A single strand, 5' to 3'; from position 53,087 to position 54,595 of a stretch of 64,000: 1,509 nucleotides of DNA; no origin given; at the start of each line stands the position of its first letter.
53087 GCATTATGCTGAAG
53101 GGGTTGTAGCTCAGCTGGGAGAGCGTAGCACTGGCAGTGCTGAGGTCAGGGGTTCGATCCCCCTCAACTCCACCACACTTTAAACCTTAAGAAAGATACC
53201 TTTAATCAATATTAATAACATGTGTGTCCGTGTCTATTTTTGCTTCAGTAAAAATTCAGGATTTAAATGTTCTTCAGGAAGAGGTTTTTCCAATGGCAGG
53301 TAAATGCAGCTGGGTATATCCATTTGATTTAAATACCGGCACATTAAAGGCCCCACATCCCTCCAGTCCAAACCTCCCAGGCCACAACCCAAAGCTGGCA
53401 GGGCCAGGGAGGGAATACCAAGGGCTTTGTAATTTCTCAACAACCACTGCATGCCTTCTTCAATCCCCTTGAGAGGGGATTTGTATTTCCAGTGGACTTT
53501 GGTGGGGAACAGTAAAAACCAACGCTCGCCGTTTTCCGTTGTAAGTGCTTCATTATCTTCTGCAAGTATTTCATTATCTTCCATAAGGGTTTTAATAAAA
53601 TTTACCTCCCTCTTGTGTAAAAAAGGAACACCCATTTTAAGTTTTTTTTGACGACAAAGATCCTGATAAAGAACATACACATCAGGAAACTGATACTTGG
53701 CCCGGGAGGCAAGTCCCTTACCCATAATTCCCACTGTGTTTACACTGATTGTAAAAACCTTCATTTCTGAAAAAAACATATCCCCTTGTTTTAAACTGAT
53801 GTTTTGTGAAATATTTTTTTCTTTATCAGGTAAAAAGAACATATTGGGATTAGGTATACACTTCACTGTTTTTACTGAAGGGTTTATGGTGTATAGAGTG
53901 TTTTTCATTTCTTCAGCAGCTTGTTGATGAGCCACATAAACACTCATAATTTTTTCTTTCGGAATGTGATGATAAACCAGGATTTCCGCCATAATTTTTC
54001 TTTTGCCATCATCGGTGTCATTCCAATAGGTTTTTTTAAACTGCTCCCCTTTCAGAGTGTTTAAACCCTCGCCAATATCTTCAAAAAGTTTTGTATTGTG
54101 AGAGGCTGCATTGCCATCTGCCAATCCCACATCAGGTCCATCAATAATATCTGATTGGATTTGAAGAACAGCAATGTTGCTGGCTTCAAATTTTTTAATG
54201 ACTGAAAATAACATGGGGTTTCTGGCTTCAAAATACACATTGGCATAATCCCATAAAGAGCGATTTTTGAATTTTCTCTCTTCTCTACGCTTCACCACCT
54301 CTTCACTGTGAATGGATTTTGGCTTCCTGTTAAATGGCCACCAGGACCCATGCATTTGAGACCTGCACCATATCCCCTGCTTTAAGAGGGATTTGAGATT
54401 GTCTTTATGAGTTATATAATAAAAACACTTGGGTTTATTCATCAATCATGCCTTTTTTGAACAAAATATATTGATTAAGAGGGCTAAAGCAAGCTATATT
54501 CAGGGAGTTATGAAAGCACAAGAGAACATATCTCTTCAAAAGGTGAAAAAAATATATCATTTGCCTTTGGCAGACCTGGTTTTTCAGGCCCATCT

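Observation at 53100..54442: DarT-like toxin domain and macrodomain fused in one polypeptide, alone next to tRNA-Ala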

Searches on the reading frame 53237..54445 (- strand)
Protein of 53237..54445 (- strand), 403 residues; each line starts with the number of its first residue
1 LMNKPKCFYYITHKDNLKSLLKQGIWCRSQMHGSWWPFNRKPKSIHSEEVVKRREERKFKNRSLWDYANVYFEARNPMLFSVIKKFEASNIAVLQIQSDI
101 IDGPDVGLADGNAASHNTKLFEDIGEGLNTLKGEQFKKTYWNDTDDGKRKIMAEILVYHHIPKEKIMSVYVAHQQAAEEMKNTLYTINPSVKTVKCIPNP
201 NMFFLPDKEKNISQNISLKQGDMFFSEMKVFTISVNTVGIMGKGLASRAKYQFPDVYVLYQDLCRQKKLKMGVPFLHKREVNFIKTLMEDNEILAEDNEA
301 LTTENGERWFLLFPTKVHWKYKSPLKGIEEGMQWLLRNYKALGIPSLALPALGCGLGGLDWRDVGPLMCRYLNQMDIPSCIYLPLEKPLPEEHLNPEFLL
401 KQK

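Call 3: search_protein_families(library=pfam, proteins=[window:53237-54445:-], max_evalue=1)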
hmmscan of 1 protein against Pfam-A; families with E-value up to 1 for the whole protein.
window:53237-54445:- (403 aa): 3 families
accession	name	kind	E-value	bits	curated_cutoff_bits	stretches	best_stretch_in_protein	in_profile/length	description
PF14487.12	DarT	-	1.6e-36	126.4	22.5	1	9-204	1-201/201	ssDNA thymidine ADP-ribosyltransferase, DarT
PF01661.27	Macro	-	5.1e-06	26.9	22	1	314-365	64-115/118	Macro domain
PF24295.1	DUF7480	-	0.048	14.3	27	1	162-231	21-91/100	Domain of unknown function (DUF7480)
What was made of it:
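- Checked: Pfam Macro PF01661 scores E 5e-6, 26.9 bits against 22 (call 3).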

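Call 4: search_protein_families(library=padloc, proteins=[window:53237-54445:-], max_evalue=1)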
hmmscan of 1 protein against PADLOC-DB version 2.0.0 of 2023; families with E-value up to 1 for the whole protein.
window:53237-54445:- (403 aa): 3 families
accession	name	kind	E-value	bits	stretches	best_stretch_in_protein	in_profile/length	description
PDLC02990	DarG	-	8.8e-43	145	1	216-391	2-152/329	-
PDLC02991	DarT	-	1e-35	121.4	1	4-196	8-190/196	-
PDLC01476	Cmr5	-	0.023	12.4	1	125-192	45-107/131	CAS-III-B; effector_SS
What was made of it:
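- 53273..53800 (-): DarG/TARG1-type macrodomain, residues 215-390. The protein ends 12 residues later, so there is no DarG C-terminal DarT-binding domain. PADLOC DarG E 8.8e-43, profile positions 2-152 of 329 (call 4).
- On DarG antitoxin (macrodomain plus C-terminal DarT-binding domain): PADLOC DarG E 8.8e-43 (call 4).
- The protein also lacks the roughly 190-aa DarG C-terminal domain that a masked pair would retain (call 4).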

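Call 5: search_protein_families(library=ncbifam, proteins=[window:53237-54445:-], max_evalue=1)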
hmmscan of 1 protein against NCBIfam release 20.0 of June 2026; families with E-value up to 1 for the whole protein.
window:53237-54445:- (403 aa): 2 families
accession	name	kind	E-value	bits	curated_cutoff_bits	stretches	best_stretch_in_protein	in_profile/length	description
NF048014.1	antitoxin_DarG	equivalog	6.1e-40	137.5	250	2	305-391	68-155/338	type II toxin-antitoxin system antitoxin DNA ADP-ribosyl glycohydrolase DarG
NF048013.1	toxin_DarT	equivalog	3.3e-25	89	150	1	9-191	2-194/204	type II toxin-antitoxin system toxin DNA ADP-ribosyl transferase DarT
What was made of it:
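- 53273..53800 (-): NCBIfam antitoxin_DarG matches positions 68-155 of 338 (call 5).
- On DarG antitoxin (macrodomain plus C-terminal DarT-binding domain): Only profile positions 2-152 of 329 (PADLOC) and 68-155 of 338 (NCBIfam) are matched, and the protein ends 12 residues after the macrodomain (calls 4, 5).
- Closest known: Canonical two-gene DarTG2 toxin-antitoxin and phage-defence system. Different: Both NCBIfam equivalog cut-offs are missed (call 5).
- NCBIfam equivalog cut-offs for DarT (89 bits against 150) and DarG (137.5 against 250) are not reached (call 5), so the substrate could differ from that of canonical DarT2/DarG2.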

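Call 6: search_solved_structures(query=window:53237-54445:-, max_evalue=0.01, show_alignments=4)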
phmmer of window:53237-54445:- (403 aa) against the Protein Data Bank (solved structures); distinct sequences matched with E-value up to 0.01: 11.
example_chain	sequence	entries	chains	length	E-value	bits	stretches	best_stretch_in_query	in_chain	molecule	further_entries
7omu_AAA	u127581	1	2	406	1.5e-112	379.6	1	7-400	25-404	Macro domain-containing protein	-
5m3i_A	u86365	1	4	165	4.9e-21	78.1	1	217-384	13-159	RNase III inhibitor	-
5m31_A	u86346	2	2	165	3.8e-20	75.2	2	308-388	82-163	Appr-1-p processing domain protein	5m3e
7omv_AAA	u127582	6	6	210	4.1e-10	42.2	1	4-186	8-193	DarT domain-containing protein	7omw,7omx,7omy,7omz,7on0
7yk3_A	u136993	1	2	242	6.2e-07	31.7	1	9-203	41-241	DNA ADP-ribosyl transferase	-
4j5r_A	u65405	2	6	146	2.5e-05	26.4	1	266-382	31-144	O-acetyl-ADP-ribose deacetylase 1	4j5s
2eee_A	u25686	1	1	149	2.7e-05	26.3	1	266-382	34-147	Uncharacterized protein C6orf130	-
4j5q_A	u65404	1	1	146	2.8e-05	26.2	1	267-382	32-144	O-acetyl-ADP-ribose deacetylase 1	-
2l8r_A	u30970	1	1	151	3.1e-05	26.1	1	267-382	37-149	Uncharacterized protein C6orf130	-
2lgr_A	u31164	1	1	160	3.7e-05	25.8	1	267-382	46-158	Uncharacterized protein C6orf130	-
8baq_A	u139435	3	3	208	0.00044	22.3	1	7-182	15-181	DarT ssDNA thymidine ADP-ribosyltransferase family protein | E. coli C7 DarT1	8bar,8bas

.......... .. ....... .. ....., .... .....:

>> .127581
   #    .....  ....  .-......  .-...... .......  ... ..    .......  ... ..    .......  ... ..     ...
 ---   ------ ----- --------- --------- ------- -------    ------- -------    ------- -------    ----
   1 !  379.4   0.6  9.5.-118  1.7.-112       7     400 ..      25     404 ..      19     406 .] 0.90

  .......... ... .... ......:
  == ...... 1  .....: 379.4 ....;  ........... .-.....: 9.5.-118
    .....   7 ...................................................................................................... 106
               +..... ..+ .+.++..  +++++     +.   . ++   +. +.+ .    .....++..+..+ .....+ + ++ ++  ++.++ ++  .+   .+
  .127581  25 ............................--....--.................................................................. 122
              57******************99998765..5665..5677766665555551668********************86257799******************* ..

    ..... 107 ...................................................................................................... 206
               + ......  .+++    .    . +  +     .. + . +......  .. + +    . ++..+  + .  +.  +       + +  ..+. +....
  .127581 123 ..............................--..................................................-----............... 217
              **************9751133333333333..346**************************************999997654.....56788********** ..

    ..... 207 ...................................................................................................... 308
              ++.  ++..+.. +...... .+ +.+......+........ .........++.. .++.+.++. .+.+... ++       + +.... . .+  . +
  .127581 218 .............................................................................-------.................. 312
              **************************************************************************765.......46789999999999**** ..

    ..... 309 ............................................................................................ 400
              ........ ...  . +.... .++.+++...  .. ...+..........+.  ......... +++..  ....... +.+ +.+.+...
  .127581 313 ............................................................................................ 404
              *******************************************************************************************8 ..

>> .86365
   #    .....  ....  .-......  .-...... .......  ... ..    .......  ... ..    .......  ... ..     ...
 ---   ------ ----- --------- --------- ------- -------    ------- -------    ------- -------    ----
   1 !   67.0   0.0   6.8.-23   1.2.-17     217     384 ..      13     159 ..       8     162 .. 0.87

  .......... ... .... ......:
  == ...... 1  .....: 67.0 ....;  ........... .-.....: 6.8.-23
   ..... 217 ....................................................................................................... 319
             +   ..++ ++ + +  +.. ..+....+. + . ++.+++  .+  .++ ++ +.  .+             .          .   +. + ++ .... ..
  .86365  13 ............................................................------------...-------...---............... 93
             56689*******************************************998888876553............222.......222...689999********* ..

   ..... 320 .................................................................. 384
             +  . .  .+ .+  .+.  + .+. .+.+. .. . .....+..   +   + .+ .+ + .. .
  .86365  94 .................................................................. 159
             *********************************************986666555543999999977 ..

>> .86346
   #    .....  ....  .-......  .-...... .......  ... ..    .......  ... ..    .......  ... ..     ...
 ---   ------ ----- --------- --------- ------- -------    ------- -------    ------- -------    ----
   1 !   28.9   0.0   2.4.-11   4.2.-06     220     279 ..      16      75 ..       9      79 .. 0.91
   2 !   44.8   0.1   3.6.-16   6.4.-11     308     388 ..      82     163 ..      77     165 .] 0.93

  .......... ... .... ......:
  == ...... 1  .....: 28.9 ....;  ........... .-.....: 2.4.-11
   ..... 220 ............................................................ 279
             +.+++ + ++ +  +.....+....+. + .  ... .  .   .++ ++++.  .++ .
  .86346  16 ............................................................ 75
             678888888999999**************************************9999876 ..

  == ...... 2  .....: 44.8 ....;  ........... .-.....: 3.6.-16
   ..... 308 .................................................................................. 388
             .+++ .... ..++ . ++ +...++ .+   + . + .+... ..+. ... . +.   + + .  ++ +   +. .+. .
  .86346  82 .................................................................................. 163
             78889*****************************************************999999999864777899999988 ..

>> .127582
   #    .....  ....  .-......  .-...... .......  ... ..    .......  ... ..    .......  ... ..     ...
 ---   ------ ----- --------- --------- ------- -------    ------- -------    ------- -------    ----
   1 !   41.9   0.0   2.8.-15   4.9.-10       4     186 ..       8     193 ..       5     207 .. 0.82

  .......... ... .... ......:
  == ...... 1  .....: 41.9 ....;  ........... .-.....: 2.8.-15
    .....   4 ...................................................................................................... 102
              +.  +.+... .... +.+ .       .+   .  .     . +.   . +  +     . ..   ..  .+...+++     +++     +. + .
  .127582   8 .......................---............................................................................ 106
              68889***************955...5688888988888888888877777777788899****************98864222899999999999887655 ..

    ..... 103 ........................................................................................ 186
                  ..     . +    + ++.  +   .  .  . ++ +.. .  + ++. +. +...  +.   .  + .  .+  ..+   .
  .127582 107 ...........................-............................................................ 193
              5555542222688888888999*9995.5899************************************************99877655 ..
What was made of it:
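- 53273..53800 (-): PDB matches 5M3I/5M31 (call 6).
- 53498..53500 (-): Codon of Lys315 (AAA) in FPTKVHW, the equivalent of the catalytic Lys80 of DarG and Lys84 of TARG1. Alignment to the Taq and Mtb DarG macrodomains, FPTKKHW (call 6).
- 53540..53581 (-): Imperfect 21-nt tandem duplication (18 of 21 bases identical) encoding EDNEILA/EDNEALT. It lies inside a variable acidic insertion loop of the macrodomain. The segment is an insertion relative to Mtb DarG (call 6).
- On DarG antitoxin (macrodomain plus C-terminal DarT-binding domain): Alignments to 5M3I and 5M31 place Lys315 in FPTK (call 6).
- On Single-chain DarTG (T. africanus 7OMU type): E 1.5e-112 over residues 7-400 (call 6).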

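Call 7: find_homologous_proteins(query=window:53237-54445:-, max_evalue=0.001)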
Query window:53237-54445:- (403 aa): 2362 proteins with E <= 0.001 among 4238 candidates; the best 120 are listed.
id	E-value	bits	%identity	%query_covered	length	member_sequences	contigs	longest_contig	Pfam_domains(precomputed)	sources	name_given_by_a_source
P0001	3.1e-279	943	100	100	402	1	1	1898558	PF14487.13,PF01661.28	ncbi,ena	-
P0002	1.3e-167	576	65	99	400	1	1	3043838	PF14487.13,PF01661.28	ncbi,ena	-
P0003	2.8e-164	565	63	99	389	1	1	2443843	PF14487.13,PF01661.28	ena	-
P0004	1.5e-162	559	62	99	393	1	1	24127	PF14487.13,PF01661.28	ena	-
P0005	5.5e-162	557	62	99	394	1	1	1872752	PF14487.13,PF01661.28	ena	-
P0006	4.7e-161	554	61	99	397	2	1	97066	PF14487.13,PF01661.28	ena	-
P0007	8.6e-161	553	61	99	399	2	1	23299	PF14487.13,PF01661.28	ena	-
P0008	2.9e-160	552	61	99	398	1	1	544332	PF14487.13,PF01661.28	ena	-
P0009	3.8e-160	551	61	100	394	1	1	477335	PF14487.13,PF01661.28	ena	-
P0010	7.2e-160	550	62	99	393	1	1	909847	PF14487.13,PF01661.28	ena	-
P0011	2.1e-159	549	60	100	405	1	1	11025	PF14487.13,PF01661.28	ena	-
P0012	2.2e-159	549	61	100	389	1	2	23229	PF14487.13,PF01661.28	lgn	-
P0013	8.1e-159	547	59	100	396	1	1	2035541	PF14487.13,PF01661.28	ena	-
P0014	8.9e-159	547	60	99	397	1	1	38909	PF14487.13,PF01661.28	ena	-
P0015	1.1e-158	546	61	100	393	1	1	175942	PF14487.13,PF01661.28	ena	-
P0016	2.1e-158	545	61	100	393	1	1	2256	PF14487.13,PF01661.28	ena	-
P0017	2.2e-158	545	61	100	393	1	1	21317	PF14487.13,PF01661.28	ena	-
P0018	4.9e-158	544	60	100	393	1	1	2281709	PF14487.13,PF01661.28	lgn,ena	-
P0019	5.2e-158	544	62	100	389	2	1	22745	PF14487.13,PF01661.28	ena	-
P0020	5.3e-158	544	60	99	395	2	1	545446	PF14487.13,PF01661.28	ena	-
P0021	5.8e-158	544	62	99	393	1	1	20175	PF14487.13,PF01661.28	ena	-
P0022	9.0e-158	543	61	100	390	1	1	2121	PF14487.13,PF01661.28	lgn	-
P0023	1.1e-157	543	60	99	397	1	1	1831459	PF14487.13,PF01661.28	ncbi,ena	-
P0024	1.2e-157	543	60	100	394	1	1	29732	PF14487.13,PF01661.28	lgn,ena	-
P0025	3.3e-157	542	59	100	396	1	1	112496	PF14487.13,PF01661.28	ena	-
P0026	5.0e-157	541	60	99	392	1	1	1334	PF14487.13,PF01661.28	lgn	-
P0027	6.0e-157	541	58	99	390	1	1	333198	PF14487.13,PF01661.28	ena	-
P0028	1.8e-156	539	60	100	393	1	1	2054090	PF14487.13,PF01661.28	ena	-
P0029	2.1e-156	539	60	100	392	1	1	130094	PF14487.13,PF01661.28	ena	-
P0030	9.2e-156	537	60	100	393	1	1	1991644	PF14487.13,PF01661.28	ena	-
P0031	1.4e-155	536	60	100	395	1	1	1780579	PF14487.13,PF01661.28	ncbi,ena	-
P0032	1.6e-155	536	59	100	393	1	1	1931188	PF14487.13,PF01661.28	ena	-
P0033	1.7e-155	536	59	100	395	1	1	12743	PF14487.13,PF01661.28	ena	-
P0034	2.6e-155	535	60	100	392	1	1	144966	PF14487.13,PF01661.28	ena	-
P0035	3.0e-155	535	61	99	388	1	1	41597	PF14487.13,PF01661.28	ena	-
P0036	4.8e-155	534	60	99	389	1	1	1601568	PF14487.13,PF01661.28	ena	-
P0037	7.5e-155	534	60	100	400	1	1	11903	PF14487.13,PF01661.28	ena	-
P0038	1.1e-154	533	59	99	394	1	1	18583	PF14487.13,PF01661.28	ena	-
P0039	1.6e-154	533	59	100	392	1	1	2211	PF14487.13,PF01661.28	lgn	-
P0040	2.0e-154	532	59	99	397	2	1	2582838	PF14487.13,PF01661.28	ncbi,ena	-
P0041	2.4e-154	532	59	99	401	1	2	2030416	PF14487.13,PF01661.28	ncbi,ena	-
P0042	2.5e-154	532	59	99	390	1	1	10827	PF14487.13,PF01661.28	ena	-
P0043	3.2e-154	532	62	99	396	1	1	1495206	PF14487.13,PF01661.28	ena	-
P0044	3.6e-154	532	60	100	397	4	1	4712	PF14487.13,PF01661.28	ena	-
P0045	3.9e-154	531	59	99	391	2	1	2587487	PF14487.13,PF01661.28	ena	-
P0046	5.0e-154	531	61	99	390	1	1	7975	PF14487.13,PF01661.28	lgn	-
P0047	6.2e-154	531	59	99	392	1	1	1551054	PF14487.13,PF01661.28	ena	-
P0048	7.2e-154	531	58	100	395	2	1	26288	PF14487.13,PF01661.28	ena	-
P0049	1.1e-153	530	59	99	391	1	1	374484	PF14487.13,PF01661.28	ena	-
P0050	2.4e-153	529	61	99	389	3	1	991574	PF14487.13,PF01661.28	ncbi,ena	-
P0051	3.9e-153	528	59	99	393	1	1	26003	PF14487.13,PF01661.28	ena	-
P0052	4.2e-153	528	60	99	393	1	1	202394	PF14487.13,PF01661.28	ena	-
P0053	4.5e-153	528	58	100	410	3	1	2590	PF14487.13,PF01661.28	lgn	-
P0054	5.3e-153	528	59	99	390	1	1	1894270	PF14487.13,PF01661.28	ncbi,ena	-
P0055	1.7e-152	526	60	99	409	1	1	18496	PF14487.13,PF01661.28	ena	-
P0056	2.7e-152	525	57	99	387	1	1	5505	PF14487.13,PF01661.28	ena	-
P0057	3.6e-152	525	58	100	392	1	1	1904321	PF14487.13,PF01661.28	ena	-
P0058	3.9e-152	525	59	99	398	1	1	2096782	PF14487.13,PF01661.28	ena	-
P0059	8.9e-152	524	60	99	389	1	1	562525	PF14487.13,PF01661.28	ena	-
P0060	1.6e-151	523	57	100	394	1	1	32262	PF14487.13,PF01661.28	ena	-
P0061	1.9e-151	523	59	99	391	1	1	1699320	PF14487.13,PF01661.28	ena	-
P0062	1.9e-151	523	60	99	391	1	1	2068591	PF14487.13,PF01661.28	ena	-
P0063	4.6e-151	521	60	99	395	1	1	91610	PF14487.13,PF01661.28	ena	-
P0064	5.4e-151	521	60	99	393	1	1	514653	PF14487.13,PF01661.28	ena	-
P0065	9.2e-151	520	60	100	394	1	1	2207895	PF14487.13,PF01661.28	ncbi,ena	-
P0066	9.9e-151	520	58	99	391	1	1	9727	PF14487.13,PF01661.28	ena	-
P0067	5.8e-150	518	58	99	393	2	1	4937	PF14487.13,PF01661.28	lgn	-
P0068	9.8e-150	517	56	99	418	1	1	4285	PF14487.13,PF01661.28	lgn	-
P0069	7.6e-149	514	58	100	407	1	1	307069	PF14487.13,PF01661.28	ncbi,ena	-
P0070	9.5e-149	514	60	99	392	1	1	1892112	PF14487.13,PF01661.28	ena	-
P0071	1.9e-148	513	59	100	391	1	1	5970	PF14487.13,PF01661.28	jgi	-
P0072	2.5e-148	512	58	100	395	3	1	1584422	PF14487.13,PF01661.28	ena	-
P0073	2.5e-148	512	57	99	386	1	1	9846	PF14487.13,PF01661.28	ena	-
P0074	2.2e-147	509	58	99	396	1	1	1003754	PF14487.13,PF01661.28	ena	-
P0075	3.3e-147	509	56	99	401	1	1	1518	PF14487.13,PF01661.28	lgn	-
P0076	3.8e-147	508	59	99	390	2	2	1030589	PF14487.13,PF01661.28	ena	-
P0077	8.3e-147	507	56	99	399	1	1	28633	PF14487.13,PF01661.28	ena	-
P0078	1.8e-145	503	57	99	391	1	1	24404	PF14487.13,PF01661.28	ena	-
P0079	1.9e-145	503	58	100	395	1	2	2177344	PF14487.13,PF01661.28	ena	-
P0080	4.7e-145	502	58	99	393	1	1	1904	PF14487.13,PF01661.28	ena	-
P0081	7.3e-145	501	59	100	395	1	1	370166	PF14487.13,PF01661.28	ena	-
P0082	4.3e-144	498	58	99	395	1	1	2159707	PF14487.13,PF01661.28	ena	-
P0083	7.5e-143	494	53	99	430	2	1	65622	PF14487.13,PF01661.28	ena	-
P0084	2.3e-142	493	55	99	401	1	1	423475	PF14487.13,PF01661.28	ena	-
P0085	3.4e-141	489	55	99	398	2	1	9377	PF14487.13,PF01661.28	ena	-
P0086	8.7e-140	484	56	99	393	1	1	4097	PF14487.13,PF01661.28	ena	-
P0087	1.7e-138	480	56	99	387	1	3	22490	PF14487.13,PF01661.28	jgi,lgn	-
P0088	3.9e-138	479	62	84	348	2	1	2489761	PF14487.13,PF01661.28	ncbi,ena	-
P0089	2.1e-137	476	54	99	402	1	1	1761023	PF14487.13,PF01661.28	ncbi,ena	-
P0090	4.6e-136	472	54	99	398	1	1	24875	PF14487.13,PF01661.28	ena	-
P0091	8.0e-135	468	58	89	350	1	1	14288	PF14487.13,PF01661.28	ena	-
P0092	7.0e-124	432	51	99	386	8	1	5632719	PF14487.13,PF01661.28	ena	-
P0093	1.4e-123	431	52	99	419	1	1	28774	PF14487.13,PF01661.28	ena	-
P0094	5.9e-123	429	52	99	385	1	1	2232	PF14487.13,PF01661.28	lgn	-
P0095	1.1e-122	428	52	99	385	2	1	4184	PF14487.13,PF01661.28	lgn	-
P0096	2.0e-122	427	52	99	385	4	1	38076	PF14487.13,PF01661.28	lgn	-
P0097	5.3e-122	426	52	99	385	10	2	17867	PF14487.13,PF01661.28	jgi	-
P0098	1.1e-119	418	58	81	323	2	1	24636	PF14487.13,PF01661.28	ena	-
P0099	8.9e-119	415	50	100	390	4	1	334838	PF14487.13,PF01661.28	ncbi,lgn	-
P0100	2.8e-116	407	49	100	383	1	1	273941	PF14487.13,PF01661.28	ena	-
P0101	4.0e-116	406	50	99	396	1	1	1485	PF14487.13,PF01661.28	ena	-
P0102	1.4e-115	404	51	98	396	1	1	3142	PF14487.13,PF01661.28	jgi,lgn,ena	-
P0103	1.0e-114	402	47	99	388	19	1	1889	PF14487.13,PF01661.28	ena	-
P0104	2.7e-114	400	49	99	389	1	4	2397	PF14487.13,PF01661.28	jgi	jgi:hypothetical protein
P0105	5.2e-114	399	49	99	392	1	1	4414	PF14487.13,PF01661.28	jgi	jgi:O-acetyl-ADP-ribose deacetylase (regulator of RNase III)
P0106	1.0e-113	398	49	98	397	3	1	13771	PF14487.13,PF01661.28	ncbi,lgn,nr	ncbi:MAG: DUF4433 domain-containing protein [Chloroflexi bacterium]|nr:MAG: DUF4433 domain-containin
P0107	1.3e-113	398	49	98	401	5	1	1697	PF14487.13,PF01661.28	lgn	-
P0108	2.1e-113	397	49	99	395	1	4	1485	PF14487.13,PF01661.28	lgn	-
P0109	2.3e-113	397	50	99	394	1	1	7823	PF14487.13,PF01661.28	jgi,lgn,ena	-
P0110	4.0e-113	396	46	98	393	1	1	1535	PF14487.13,PF01661.28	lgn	-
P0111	4.4e-113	396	49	98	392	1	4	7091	PF14487.13,PF01661.28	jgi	-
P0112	4.6e-113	396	49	99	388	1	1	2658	PF14487.13,PF01661.28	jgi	jgi:hypothetical protein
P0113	1.6e-112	394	49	98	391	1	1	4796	PF14487.13,PF01661.28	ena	-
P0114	1.6e-112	394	47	99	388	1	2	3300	PF14487.13,PF01661.28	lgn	-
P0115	1.9e-112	394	48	98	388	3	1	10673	PF14487.13,PF01661.28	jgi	jgi:O-acetyl-ADP-ribose deacetylase (regulator of RNase III)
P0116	2.6e-112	394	47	99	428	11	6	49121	PF14487.13,PF01661.28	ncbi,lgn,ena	-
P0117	3.1e-112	393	48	99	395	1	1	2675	PF14487.13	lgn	-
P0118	4.1e-112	393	47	100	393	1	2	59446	PF14487.13,PF01661.28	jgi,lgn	jgi:O-acetyl-ADP-ribose deacetylase (regulator of RNase III)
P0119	5.8e-112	393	48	99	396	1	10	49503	PF14487.13,PF01661.28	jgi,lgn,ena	jgi:O-acetyl-ADP-ribose deacetylase (regulator of RNase III)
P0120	6.4e-112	392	50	99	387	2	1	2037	PF14487.13,PF01661.28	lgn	-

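Call 9: find_related_loci(query=window:53237-54445:-, collection=genome_contigs, flank=8000)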
Query window:53237-54445:- (403 aa) in genome_contigs; peptide patterns used: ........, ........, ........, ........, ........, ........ (x = any residue, [..] = any of these).
8 stretches matched a pattern, but none encodes a relative of the query by tblastn (E <= 1e-3).
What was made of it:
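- Tried and rejected: The first genome_contigs scan, using the single protein, found no relative (call 9).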

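Call 10: find_encoding_contigs(protein=P0001, flank=10000, max_places=3)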
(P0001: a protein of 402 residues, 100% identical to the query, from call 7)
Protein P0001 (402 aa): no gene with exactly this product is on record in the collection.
